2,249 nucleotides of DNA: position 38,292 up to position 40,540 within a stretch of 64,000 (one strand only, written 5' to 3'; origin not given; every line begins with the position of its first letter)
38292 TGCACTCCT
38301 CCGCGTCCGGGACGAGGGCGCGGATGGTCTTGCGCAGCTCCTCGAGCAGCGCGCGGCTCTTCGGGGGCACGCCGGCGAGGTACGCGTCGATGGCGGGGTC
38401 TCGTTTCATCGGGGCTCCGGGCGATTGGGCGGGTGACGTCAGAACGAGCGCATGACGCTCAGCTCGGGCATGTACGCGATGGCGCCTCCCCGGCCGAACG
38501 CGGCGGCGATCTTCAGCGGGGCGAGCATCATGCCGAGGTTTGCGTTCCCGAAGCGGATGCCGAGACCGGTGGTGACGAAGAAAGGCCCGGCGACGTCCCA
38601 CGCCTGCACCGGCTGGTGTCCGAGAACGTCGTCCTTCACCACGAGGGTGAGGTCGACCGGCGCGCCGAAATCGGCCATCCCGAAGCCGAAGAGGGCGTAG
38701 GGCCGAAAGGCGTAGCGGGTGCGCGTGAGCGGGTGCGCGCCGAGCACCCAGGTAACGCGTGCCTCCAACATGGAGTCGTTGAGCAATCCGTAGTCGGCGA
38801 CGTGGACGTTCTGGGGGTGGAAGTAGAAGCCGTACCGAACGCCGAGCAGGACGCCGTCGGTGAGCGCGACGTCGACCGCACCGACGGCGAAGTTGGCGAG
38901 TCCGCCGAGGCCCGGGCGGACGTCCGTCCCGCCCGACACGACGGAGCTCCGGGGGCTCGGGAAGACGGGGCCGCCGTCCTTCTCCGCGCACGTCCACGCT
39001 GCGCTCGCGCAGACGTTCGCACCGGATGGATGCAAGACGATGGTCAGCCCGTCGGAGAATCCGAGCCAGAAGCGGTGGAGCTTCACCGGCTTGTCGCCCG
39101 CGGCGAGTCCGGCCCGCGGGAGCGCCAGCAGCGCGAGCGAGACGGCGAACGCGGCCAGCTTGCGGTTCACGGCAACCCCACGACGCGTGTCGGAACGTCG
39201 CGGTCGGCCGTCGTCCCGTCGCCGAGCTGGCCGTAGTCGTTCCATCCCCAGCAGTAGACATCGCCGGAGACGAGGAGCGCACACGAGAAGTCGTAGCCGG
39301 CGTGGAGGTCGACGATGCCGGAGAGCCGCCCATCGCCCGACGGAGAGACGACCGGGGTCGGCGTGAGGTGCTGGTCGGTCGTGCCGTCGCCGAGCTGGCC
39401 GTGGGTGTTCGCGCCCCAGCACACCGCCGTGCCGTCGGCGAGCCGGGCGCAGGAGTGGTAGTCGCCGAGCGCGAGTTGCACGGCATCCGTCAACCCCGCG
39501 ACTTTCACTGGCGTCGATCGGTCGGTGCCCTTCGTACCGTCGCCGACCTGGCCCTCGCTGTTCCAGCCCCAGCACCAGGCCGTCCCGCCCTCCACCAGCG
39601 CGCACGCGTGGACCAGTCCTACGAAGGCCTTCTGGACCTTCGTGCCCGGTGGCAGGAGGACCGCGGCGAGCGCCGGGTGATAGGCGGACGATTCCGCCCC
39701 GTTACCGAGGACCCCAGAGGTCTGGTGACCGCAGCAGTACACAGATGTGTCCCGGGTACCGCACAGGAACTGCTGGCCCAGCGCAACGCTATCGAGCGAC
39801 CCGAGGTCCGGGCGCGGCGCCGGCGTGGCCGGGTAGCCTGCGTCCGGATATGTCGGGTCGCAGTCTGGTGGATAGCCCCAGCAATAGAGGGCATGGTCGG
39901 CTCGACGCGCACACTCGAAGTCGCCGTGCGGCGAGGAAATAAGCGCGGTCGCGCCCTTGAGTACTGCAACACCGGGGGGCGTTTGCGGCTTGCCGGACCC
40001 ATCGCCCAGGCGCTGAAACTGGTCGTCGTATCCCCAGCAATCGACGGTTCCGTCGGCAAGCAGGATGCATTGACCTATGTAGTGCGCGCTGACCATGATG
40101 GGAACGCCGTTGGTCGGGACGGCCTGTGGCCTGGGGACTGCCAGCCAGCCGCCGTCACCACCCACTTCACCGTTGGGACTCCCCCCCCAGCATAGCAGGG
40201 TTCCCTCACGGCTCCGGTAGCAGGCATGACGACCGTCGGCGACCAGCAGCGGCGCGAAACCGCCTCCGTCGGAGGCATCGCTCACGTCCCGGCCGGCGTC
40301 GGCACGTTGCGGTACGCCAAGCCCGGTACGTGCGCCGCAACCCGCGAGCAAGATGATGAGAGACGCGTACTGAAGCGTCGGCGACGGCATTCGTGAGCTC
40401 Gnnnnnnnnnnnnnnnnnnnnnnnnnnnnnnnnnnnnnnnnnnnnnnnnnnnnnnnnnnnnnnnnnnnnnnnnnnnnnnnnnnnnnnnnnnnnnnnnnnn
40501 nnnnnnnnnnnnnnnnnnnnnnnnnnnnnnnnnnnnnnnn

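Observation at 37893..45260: Mosaic segmental duplication: the DUF1801 segment is ~99% identical between copies but the adjacent OMP gene only ~85%, with a hipBA indel and an RCC1 remnant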

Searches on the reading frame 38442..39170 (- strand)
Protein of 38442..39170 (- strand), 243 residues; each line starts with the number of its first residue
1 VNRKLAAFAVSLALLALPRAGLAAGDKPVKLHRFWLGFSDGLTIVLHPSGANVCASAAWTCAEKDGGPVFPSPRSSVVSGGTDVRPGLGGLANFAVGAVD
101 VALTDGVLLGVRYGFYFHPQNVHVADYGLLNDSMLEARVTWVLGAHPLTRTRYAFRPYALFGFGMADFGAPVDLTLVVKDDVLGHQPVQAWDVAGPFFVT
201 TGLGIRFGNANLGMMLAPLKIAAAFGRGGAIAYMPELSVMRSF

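Call 8: search_protein_families(library=pfam, max_evalue=0.01, proteins=[window:38442-39170:-])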
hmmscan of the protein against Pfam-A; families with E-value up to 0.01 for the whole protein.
seq(243 aa): 0 families

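Call 12: find_homologous_proteins(query=window:38442-39170:-)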
Query seq(243 aa) (243 aa): 10 proteins with E <= 0.001 among 8000 candidates.
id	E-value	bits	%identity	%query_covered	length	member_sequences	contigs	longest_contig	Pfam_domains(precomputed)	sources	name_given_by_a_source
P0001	3.2e-158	543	100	100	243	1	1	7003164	-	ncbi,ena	-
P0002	4.6e-132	457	85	99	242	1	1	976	-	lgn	-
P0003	2.5e-98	347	68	93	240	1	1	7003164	-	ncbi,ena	-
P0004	2.9e-88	314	64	91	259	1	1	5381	-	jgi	jgi:hypothetical protein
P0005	3.3e-70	255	55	96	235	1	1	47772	-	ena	-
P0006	1.6e-67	246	57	89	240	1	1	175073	-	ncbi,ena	-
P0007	2.0e-67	246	55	98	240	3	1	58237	-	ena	-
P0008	2.7e-66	242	56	89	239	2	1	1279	-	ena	-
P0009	9.8e-66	240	58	89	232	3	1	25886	-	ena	-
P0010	3.9e-63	231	57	86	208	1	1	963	-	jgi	jgi:hypothetical protein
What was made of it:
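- The contig is 7.0 Mb (call 12), which points to a long-read assembly able to span a 0.5-kb repeat.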

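Call 14: find_encoding_contigs(protein=P0001, flank=10000, max_places=4)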
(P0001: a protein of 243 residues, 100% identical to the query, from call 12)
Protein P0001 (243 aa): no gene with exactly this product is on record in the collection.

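Call 16: find_related_loci(query=A1, collection=genome_contigs, flank=10000)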
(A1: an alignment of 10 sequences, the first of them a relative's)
Query A1 (243 aa) in genome_contigs; peptide patterns used: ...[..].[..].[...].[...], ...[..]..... (x = any residue, [..] = any of these).
20 stretches matched a pattern; 3 encode a relative of the query (tblastn E <= 1e-3); 3 distinct loci.
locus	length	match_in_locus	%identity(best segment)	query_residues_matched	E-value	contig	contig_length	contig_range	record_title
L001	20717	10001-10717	52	3-242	1e-67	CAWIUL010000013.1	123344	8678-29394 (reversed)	MAG: uncultured delta proteobacterium isolate MFD01872.bin.1.328 genome assembly, contig: contig_49011, whole genome sho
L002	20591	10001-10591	54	43-242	4e-61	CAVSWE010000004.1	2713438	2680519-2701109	MAG: uncultured delta proteobacterium isolate MFD05705.bin.2.131 genome assembly, contig: contig_27161, whole genome sho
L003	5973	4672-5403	46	3-240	9e-60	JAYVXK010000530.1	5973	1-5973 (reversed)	MAG: Myxococcales bacterium isolate GL85_DN_concoct_3 GL85_DN_concoct_3_529, whole genome shotgun sequence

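Call 20: find_encoding_contigs(protein=P0004, flank=10000, max_places=4)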
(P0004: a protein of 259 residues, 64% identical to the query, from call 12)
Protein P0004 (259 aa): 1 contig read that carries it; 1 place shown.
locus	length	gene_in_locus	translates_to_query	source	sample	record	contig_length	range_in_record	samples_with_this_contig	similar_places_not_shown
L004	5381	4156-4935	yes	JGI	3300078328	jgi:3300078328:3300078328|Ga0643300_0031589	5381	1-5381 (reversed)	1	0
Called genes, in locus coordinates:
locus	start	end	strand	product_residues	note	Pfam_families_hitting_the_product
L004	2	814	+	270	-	?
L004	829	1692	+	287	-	-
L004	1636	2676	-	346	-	-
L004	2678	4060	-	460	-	PF00027:cNMP_binding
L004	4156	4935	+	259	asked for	-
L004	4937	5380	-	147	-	?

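Call 21: find_encoding_contigs(protein=P0002, flank=10000, max_places=4)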
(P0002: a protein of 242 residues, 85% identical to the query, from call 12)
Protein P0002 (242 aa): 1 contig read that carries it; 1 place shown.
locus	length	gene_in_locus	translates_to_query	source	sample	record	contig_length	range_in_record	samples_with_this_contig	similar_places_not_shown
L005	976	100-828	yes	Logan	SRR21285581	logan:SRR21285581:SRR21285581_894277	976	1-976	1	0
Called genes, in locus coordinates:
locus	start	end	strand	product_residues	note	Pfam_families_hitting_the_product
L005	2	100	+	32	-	?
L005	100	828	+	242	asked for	-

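Call 32: find_related_loci(query=A1, collection=metagenome_contigs, flank=6000)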
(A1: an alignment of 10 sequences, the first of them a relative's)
Query A1 (243 aa) in metagenome_contigs; peptide patterns used: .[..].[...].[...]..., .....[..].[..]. (x = any residue, [..] = any of these).
442 stretches matched a pattern; 3 encode a relative of the query (tblastn E <= 1e-3); 3 distinct loci.
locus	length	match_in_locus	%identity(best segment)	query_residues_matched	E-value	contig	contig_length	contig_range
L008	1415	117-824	53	6-242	3e-77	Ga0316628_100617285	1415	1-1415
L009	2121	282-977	54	9-242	6e-73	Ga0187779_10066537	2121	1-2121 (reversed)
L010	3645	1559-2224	53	15-242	4e-65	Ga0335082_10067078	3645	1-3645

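Call 43: search_protein_families(library=ncbifam, max_evalue=0.01, proteins=[P0001, P0003, P0011])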
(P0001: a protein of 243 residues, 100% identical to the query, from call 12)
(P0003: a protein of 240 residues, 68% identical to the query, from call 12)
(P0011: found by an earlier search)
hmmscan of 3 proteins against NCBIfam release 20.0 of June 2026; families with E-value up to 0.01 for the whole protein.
P0001 (243 aa): 0 families

P0003 (240 aa): 0 families

P0011 (125 aa): 0 families
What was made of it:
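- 38439..39170 (-): OMP1: 243 aa with a signal peptide, a predicted small beta-barrel and a C-terminal Phe. Its GTG start overlaps the RCC1 stop. No Pfam or NCBIfam family matches (calls 8, 43).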

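Call 48: predict_structure(alignment_id=A1)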
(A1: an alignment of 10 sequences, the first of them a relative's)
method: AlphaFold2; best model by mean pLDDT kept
length: 243 residues; sequences in the alignment: 10
mean_pLDDT: 68.5   pTM: 0.59
mean pLDDT of the five models: 68.5, 66.7, 63.7, 55.9, 54.9
residues with pLDDT >= 90: 0; 70-90: 109; 50-70: 116; < 50: 18
segments of 3 or more residues with pLDDT < 50: 17-24, 117-119, 126-130
pLDDT, mean of each block of 10 residues (from residue 1): 57 52 54 64 67 71 63 65 67 63 75 61 51 76 74 83 77 69 74 76 85 80 69 71 69
secondary structure, 60 per line:
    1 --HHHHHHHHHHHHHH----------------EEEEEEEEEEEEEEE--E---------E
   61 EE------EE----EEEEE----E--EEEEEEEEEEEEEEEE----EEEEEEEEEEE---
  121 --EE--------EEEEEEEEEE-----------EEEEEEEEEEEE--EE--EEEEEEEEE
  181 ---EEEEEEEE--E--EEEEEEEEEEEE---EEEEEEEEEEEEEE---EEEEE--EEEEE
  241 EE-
elements in order: H3-16 E33-47 E60-62 E75-79 E87-102 E107-117 E133-142 E154-165 E172-180 E184-191 E197-208 E212-225 E229-233 E236-242
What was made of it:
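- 38439..39170 (-): The AlphaFold model is all-beta with pLDDT 68.5 (call 48).
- On Outer-membrane beta-barrel protein: The model is all-beta with pLDDT 68.5 (call 48).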

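Call 50: fold_search(model_id=the predicted structure, library=pdb)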
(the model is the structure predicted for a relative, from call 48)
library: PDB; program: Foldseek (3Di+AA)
matches with E <= 10: 759; with E <= 0.001: 8
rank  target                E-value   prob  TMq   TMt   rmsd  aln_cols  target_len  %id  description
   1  3qrc_B                6.5e-05  1.00  0.28  0.39  12.4       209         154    9  The crystal structure of Ail, the attachment invasion locus protein of Yersinia pestis, in complex with the heparin an (released 2011-11-23)
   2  3qrc_A                6.8e-05  1.00  0.28  0.39  12.3       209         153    9  The crystal structure of Ail, the attachment invasion locus protein of Yersinia pestis, in complex with the heparin an (released 2011-11-23)
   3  4rlc                  7.1e-05  1.00  0.39  0.63   7.3       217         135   10  Crystal structure of the N-terminal beta-barrel domain of Pseudomonas aeruginosa OprF (released 2015-04-22)
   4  9fzc_A                7.1e-05  1.00  0.42  0.56   9.0       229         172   11  Structure of OmpA-short in complex with nanobody Nb01 (released 2024-07-17)
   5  3qra                  1.8e-04  1.00  0.34  0.48   9.8       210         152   10  The crystal structure of Ail, the attachment invasion locus protein of Yersinia pestis (released 2011-11-23)
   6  2x55                  1.8e-04  1.00  0.39  0.36  11.7       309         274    9  Yersinia Pestis Plasminogen Activator Pla (Native) (released 2010-07-28)
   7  2x56                  4.0e-04  1.00  0.38  0.35  11.1       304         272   10  Yersinia Pestis Plasminogen Activator Pla (Native) (released 2010-07-28)
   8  1p4t                  4.1e-04  1.00  0.45  0.67   8.4       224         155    7  Crystal structure of Neisserial surface protein A (NspA) (released 2003-07-22)
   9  9nh2_A                1.2e-03  1.00  0.41  0.44  11.4       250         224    8  In situ cryo-EM structure of porin III of the Legionella Dot/Icm T4SS machine (released 2025-09-17)
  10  2x4m_A                1.3e-03  1.00  0.40  0.35  10.8       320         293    8  Yersinia Pestis Plasminogen Activator Pla (released 2010-07-28)
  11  1bxw                  1.8e-03  1.00  0.36  0.49   9.7       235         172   10  OUTER MEMBRANE PROTEIN A (OMPA) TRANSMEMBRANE DOMAIN (released 1998-10-14)
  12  2n2l_MODEL_1_A        2.1e-03  1.00  0.35  0.49   9.7       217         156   10  NMR structure of yersinia pestis ail (attachment invasion locus) in decylphosphocholine micelles calculated wi (released 2015-07-22)
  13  2f1c                  2.1e-03  0.35  0.15  0.15  20.1       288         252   12  Crystal structure of the monomeric porin OmpG (released 2006-06-27)
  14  9nh1_A                2.9e-03  0.97  0.31  0.30  11.6       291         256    8  In situ cryo-EM structure of porin I of the Legionella Dot/Icm T4SS machine (released 2025-09-17)
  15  1qjp                  3.2e-03  1.00  0.36  0.57   8.1       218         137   10  HIGH RESOLUTION STRUCTURE OF THE OUTER MEMBRANE PROTEIN A (OMPA) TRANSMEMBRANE DOMAIN (released 2000-06-30)
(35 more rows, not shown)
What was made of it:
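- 38439..39170 (-): Foldseek matches Ail, OprF-N, OmpA, NspA and OmpX at E of about 1e-4 (call 50).
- On Outer-membrane beta-barrel protein: The best PDB matches are small OM barrels, but TM-scores are 0.3-0.67 (call 50).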

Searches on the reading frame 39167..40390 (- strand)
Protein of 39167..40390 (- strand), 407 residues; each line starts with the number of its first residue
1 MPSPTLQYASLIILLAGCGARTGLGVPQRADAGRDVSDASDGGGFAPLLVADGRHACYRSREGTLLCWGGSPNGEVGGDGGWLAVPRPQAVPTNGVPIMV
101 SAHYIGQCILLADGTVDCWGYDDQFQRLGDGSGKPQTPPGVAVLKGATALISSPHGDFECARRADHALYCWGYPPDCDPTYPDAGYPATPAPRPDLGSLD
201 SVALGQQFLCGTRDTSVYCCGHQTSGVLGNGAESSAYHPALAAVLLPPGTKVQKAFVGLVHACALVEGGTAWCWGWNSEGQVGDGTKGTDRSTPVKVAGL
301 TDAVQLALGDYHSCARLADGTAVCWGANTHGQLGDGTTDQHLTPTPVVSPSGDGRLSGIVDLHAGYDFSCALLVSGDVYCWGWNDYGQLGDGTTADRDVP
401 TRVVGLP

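Call 8: search_protein_families(library=pfam, max_evalue=0.01, proteins=[window:39170-40390:-])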
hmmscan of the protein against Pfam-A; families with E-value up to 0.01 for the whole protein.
seq(407 aa): 4 families
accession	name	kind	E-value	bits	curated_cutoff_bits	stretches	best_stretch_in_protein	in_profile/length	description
PF25390.1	WD40_RLD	-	6.1e-49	167.7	150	2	199-406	91-295/363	RCC1-like domain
PF13540.12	RCC1_2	-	7.9e-40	134.1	22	4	359-388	1-30/30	Regulator of chromosome condensation (RCC1) repeat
PF00415.24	RCC1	-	8e-36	122.8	21.7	4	269-315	2-49/50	Regulator of chromosome condensation (RCC1) repeat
PF25384.1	Alsin_RLD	-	9e-05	22.4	100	0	305-337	279-311/405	Alsin RCC1-like domain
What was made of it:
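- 39167..40390 (-): Intact RCC1-repeat lipoprotein gene (407 aa). Only its last 26 codons (39167-39248) belong to the duplicated block. Pfam RCC1, RCC1_2 and WD40_RLD match (call 8).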

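Call 43: search_protein_families(library=ncbifam, max_evalue=0.01, proteins=[window:39167-40390:-])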
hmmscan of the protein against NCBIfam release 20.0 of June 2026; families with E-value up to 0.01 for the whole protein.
window:39167-40390:- (407 aa): 0 families
